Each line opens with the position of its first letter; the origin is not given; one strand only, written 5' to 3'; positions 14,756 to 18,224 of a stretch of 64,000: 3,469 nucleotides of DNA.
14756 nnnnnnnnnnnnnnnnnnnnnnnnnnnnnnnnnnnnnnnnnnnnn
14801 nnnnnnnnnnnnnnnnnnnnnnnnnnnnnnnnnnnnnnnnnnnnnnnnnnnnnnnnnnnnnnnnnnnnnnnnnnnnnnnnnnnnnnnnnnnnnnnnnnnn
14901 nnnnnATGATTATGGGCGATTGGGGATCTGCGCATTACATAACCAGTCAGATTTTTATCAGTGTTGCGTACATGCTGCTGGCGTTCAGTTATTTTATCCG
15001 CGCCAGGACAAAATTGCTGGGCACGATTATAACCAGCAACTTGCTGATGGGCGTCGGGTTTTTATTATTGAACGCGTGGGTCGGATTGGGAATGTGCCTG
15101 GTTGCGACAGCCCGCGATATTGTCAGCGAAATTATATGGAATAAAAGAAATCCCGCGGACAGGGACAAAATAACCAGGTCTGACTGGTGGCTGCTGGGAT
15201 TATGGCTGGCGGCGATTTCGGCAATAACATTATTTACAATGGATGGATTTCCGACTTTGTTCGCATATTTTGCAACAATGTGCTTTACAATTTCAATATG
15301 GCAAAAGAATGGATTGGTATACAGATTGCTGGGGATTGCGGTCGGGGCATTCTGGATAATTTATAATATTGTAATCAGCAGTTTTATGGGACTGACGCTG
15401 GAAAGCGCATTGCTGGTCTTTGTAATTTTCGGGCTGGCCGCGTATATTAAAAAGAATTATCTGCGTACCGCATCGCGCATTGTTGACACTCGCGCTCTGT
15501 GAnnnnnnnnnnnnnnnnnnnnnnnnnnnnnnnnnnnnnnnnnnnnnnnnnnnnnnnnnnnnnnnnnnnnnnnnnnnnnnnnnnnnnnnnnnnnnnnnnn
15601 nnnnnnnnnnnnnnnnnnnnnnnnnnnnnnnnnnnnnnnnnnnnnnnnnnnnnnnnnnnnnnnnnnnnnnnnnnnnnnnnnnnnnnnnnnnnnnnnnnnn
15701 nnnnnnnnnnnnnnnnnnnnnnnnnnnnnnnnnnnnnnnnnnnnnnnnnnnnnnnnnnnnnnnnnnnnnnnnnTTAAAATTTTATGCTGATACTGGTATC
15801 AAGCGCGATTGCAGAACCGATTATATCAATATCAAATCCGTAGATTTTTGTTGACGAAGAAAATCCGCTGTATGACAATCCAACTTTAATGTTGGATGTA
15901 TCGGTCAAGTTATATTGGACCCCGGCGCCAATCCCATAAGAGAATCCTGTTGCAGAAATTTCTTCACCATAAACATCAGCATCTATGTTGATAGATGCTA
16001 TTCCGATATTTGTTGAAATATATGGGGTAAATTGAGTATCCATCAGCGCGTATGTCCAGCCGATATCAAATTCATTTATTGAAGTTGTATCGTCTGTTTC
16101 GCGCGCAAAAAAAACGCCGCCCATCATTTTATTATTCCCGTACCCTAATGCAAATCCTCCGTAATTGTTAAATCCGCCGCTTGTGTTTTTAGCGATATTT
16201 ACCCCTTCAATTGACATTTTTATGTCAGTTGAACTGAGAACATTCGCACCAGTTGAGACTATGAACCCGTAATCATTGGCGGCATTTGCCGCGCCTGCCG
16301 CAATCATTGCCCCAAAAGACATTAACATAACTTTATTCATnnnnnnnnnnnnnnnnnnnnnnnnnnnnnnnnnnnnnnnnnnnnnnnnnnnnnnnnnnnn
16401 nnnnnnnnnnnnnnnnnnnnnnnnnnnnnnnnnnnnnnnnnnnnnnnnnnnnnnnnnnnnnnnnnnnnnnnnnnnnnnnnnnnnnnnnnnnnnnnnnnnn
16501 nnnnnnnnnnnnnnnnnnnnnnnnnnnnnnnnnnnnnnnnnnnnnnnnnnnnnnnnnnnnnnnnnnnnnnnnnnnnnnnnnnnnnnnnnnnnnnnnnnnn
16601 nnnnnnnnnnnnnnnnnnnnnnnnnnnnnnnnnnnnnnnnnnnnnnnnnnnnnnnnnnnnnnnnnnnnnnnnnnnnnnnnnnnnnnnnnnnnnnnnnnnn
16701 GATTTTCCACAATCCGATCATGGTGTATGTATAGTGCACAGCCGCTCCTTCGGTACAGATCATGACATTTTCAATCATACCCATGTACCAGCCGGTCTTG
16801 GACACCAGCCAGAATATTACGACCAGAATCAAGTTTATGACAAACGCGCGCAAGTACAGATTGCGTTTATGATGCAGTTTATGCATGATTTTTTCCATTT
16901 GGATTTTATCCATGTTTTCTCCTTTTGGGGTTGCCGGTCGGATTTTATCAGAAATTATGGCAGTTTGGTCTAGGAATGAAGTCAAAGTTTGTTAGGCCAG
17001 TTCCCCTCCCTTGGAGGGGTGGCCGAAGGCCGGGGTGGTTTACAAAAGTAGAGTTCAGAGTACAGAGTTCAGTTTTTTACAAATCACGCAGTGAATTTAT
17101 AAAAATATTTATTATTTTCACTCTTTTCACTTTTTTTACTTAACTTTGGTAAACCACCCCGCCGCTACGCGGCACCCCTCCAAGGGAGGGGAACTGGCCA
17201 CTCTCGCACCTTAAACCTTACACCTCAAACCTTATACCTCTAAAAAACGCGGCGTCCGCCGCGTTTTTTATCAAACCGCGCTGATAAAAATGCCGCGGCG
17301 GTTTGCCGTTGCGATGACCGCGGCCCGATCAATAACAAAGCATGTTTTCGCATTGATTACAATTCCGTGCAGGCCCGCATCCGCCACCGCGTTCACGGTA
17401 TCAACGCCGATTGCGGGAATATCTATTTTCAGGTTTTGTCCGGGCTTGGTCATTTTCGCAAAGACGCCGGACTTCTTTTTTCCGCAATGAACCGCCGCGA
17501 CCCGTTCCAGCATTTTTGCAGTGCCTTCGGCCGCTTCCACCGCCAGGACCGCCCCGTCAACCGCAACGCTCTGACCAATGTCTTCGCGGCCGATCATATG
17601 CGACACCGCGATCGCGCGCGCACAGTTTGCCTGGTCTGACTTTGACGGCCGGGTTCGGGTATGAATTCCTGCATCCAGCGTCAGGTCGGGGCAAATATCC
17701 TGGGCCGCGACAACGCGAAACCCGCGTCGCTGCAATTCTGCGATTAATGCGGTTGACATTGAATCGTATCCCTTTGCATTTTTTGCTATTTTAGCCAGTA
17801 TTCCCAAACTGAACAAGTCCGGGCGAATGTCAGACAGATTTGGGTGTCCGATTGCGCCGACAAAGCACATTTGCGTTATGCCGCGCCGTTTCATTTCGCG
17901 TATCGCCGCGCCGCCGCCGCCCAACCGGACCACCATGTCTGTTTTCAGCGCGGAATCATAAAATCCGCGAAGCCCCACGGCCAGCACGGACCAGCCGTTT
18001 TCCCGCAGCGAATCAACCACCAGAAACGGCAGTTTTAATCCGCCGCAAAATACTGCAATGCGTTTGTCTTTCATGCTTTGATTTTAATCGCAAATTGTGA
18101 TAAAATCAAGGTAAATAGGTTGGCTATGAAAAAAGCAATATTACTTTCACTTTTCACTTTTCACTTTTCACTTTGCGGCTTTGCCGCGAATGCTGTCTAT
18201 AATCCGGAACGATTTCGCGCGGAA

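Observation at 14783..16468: Two copies of a conserved terminator/antiterminator leader RNA ahead of two different membrane-protein genes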

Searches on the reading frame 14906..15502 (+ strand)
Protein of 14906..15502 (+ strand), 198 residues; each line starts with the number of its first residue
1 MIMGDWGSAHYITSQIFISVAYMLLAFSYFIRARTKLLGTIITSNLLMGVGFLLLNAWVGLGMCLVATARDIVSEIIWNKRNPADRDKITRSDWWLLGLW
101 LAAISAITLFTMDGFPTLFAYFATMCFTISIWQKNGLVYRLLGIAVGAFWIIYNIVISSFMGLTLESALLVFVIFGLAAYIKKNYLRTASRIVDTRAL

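Call 9: search_protein_families(library=pfam, proteins=[window:14906-15502:+], max_evalue=0.01)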
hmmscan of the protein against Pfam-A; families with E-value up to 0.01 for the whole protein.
window:14906-15502:+ (198 aa): 1 family
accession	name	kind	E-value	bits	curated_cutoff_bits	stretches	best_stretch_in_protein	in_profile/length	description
PF10688.14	Imp-YgjV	-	1.9e-20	73.7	23.5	1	13-181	2-156/159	Bacterial inner membrane protein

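Call 13: find_homologous_proteins(query=window:14906-15502:+)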
Query window:14906-15502:+ (198 aa): 23 proteins with E <= 0.001 among 481 candidates.
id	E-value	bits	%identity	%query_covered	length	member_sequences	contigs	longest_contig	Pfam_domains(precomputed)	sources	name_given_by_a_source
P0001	6.0e-122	423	100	100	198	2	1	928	PF10688.15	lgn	-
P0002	4.7e-93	329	78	96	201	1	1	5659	PF10688.15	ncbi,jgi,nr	ncbi:MAG: YgjV family protein [Rickettsiales bacterium]|jgi:hypothetical protein|nr:YgjV family prot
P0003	4.2e-68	247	61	95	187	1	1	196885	PF10688.15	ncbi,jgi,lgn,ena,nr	ncbi:MAG: YgjV family protein [Alphaproteobacteria bacterium]|nr:YgjV family protein [Alphaproteobac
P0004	1.0e-64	236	58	94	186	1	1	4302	PF10688.15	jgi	-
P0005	1.7e-64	236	60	91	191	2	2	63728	PF10688.15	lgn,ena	-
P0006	5.6e-64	234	63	92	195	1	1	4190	PF10688.15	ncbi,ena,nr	ncbi:MAG: YgjV family protein [Alphaproteobacteria bacterium]|nr:YgjV family protein [Alphaproteobac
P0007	7.7e-63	230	61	91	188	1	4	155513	PF10688.15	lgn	-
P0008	1.7e-62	229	59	92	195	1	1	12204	PF10688.15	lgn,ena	-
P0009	3.8e-62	228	59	92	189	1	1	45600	PF10688.15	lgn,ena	-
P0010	2.4e-61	225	60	92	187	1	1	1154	PF10688.15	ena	-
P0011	3.2e-60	222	55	96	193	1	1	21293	PF10688.15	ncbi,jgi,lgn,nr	ncbi:MAG: YgjV family protein [Rickettsiales bacterium]|jgi:hypothetical protein|nr:YgjV family prot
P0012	4.6e-58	215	58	92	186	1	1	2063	PF10688.15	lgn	-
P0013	1.1e-56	210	54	92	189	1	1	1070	PF10688.15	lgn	-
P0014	2.4e-55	206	56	92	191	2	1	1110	PF10688.15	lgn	-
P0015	7.8e-55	204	57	92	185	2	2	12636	PF10688.15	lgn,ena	-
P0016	1.3e-53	200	58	80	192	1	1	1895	PF10688.15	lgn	-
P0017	4.1e-53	199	55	89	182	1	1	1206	PF10688.15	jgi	jgi:hypothetical protein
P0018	4.9e-50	188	54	91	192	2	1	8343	PF10688.15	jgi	jgi:hypothetical protein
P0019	2.8e-44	170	63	64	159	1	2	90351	PF10688.15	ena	-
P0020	4.1e-44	169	61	65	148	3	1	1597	PF10688.15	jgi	-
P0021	9.4e-44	168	63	62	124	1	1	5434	PF10688.15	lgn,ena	-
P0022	5.0e-42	162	57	73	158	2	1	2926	PF10688.15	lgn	-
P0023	8.9e-31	126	41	89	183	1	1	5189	PF10688.15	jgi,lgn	jgi:hypothetical protein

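Call 14: find_encoding_contigs(protein=P0002, flank=4000, max_places=3)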
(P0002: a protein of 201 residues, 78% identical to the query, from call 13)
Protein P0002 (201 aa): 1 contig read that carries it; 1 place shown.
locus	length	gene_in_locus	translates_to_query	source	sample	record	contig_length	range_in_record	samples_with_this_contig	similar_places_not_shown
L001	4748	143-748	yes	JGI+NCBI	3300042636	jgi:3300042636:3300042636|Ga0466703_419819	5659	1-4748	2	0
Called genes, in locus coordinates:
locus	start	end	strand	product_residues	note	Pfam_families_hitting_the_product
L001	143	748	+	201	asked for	PF10688:Imp-YgjV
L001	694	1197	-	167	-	PF01025:GrpE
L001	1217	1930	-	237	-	PF00121:TIM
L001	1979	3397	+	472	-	PF13623:SurA_N_2, PF13624:SurA_N_3, PF13145:Rotamase_2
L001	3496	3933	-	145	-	PF01541:GIY-YIG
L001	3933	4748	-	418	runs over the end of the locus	PF01555:N6_N4_Mtase, PF18755:RAMA (weak)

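Call 15: find_encoding_contigs(protein=P0003, flank=10000, max_places=3)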
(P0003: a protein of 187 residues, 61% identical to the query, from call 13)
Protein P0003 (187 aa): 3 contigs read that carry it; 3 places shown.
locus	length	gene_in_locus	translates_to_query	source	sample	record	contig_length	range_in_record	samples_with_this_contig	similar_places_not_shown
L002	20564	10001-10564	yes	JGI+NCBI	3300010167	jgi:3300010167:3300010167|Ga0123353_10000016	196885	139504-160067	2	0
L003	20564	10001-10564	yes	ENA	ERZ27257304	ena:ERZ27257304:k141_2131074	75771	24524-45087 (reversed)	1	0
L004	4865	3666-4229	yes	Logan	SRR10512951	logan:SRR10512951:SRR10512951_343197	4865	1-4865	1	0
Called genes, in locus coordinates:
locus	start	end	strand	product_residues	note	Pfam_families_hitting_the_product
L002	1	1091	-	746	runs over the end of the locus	PF00521:DNA_topoisoIV, PF03989:DNA_gyraseA_C (faint)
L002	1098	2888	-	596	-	PF00664:ABC_membrane, PF02463:SMC_N, PF00005:ABC_tran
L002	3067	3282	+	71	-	PF01165:Ribosomal_S21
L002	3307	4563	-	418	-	PF19425:Csd3_N2, PF01551:Peptidase_M23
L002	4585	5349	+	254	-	PF12847:Methyltransf_18 (faint), PF07669:Eco57I (weak), PF06325:PrmA (weak), PF02384:N6_Mtase (weak), PF05175:MTS, PF01170:UPF0020 (weak), PF13847:Methyltransf_31, PF13649:Methyltransf_25, +3 more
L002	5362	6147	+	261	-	PF04402:SIMPL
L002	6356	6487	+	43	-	-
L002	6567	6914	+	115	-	-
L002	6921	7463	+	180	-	-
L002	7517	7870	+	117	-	-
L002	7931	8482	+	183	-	PF04542:Sigma70_r2, PF08281:Sigma70_r4_2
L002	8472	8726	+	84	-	-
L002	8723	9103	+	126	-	-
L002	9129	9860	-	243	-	PF01515:PTA_PTB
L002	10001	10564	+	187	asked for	PF10688:Imp-YgjV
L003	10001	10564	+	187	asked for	PF10688:Imp-YgjV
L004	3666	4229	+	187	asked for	PF10688:Imp-YgjV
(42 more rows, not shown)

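Call 16: find_encoding_contigs(protein=P0005, flank=10000, max_places=3)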
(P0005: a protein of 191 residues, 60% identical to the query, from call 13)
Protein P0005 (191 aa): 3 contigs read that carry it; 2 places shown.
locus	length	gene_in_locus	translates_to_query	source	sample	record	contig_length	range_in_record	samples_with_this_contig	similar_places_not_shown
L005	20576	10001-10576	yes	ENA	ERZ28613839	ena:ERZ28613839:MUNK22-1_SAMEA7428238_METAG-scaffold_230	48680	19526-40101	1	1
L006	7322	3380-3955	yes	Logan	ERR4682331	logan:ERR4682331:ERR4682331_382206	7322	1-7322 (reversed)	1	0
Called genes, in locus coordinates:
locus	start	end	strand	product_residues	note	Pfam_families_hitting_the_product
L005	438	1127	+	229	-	PF04335:VirB8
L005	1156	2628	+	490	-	PF03524:CagX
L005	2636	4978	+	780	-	PF03743:TrbI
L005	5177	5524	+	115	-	-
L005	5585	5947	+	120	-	-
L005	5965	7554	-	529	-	PF14849:YidC_periplas, PF02096:60KD_IMP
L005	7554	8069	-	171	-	PF01252:Peptidase_A8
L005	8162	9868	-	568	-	PF00999:Na_H_Exchanger, PF02254:TrkA_N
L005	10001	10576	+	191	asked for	PF10688:Imp-YgjV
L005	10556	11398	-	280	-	PF00398:RrnaAD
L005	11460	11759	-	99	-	-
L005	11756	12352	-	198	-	PF21176:RecR_HhH, PF13662:Toprim_4, PF21175:RecR_C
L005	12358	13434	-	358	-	PF00768:Peptidase_S11, PF13354:Beta-lactamase2, PF05036:SPOR (faint)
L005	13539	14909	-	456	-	PF00224:PK, PF02887:PK_C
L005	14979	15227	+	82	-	PF10073:GapR_DNA-bd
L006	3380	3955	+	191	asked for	PF10688:Imp-YgjV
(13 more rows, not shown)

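Call 17: find_encoding_contigs(protein=P0007, flank=10000, max_places=4)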
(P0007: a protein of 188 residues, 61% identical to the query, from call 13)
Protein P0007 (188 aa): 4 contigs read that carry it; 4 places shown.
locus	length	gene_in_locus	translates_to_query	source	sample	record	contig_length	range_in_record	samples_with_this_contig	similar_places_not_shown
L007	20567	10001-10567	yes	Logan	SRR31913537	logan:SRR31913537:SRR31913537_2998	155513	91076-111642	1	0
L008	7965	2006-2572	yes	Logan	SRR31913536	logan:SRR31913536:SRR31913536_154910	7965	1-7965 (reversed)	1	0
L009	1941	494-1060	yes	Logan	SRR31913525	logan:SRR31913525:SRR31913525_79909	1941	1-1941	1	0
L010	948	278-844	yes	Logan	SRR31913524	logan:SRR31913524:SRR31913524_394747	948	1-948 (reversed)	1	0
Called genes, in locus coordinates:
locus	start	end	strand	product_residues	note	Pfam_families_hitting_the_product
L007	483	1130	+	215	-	PF04335:VirB8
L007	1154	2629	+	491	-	PF03524:CagX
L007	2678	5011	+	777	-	PF03743:TrbI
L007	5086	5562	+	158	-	-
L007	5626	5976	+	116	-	-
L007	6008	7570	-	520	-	PF14849:YidC_periplas, PF02096:60KD_IMP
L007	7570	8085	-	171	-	PF01252:Peptidase_A8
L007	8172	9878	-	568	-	PF00999:Na_H_Exchanger, PF02254:TrkA_N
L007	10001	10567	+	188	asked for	PF10688:Imp-YgjV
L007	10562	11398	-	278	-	PF00398:RrnaAD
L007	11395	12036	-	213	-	PF21176:RecR_HhH, PF13662:Toprim_4, PF21175:RecR_C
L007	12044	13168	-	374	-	PF00768:Peptidase_S11, PF05036:SPOR (faint), PF13354:Beta-lactamase2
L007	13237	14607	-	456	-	PF00224:PK, PF02887:PK_C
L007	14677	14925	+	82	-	PF10073:GapR_DNA-bd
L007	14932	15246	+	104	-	PF12647:RNHCP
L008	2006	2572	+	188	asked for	PF10688:Imp-YgjV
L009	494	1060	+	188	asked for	PF10688:Imp-YgjV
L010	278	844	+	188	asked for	PF10688:Imp-YgjV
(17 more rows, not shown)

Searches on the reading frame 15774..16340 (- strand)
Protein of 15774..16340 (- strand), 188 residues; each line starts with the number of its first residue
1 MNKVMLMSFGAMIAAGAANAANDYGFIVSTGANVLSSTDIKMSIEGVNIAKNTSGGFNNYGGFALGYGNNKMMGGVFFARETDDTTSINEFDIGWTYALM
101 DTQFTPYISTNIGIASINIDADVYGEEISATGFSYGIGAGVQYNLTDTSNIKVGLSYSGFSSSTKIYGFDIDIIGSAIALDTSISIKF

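Call 9: search_protein_families(library=pfam, proteins=[window:15774-16340:-], max_evalue=0.01)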
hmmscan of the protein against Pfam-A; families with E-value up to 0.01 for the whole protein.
window:15774-16340:- (188 aa): 2 families
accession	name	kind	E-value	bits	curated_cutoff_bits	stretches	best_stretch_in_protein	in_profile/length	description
PF13505.12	OMP_b-brl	-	3e-08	34.5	28.7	1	11-160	5-153/175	Outer membrane protein beta-barrel domain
PF02462.21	Opacity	-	0.0016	19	21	1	100-160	40-105/126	Opacity family porin protein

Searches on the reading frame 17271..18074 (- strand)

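Call 9: search_protein_families(library=pfam, proteins=[window:17271-18074:-], max_evalue=0.01)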
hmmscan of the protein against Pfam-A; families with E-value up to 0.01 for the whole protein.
window:17271-18074:- (267 aa): 2 families
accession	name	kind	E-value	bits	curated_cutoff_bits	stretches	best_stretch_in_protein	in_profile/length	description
PF06230.17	LpxI_C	-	4.1e-37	127.4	25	1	135-264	2-130/131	LpxI C-terminal domain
PF17930.7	LpxI_N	-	1.3e-22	80.6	25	1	5-131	1-129/129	LpxI N-terminal domain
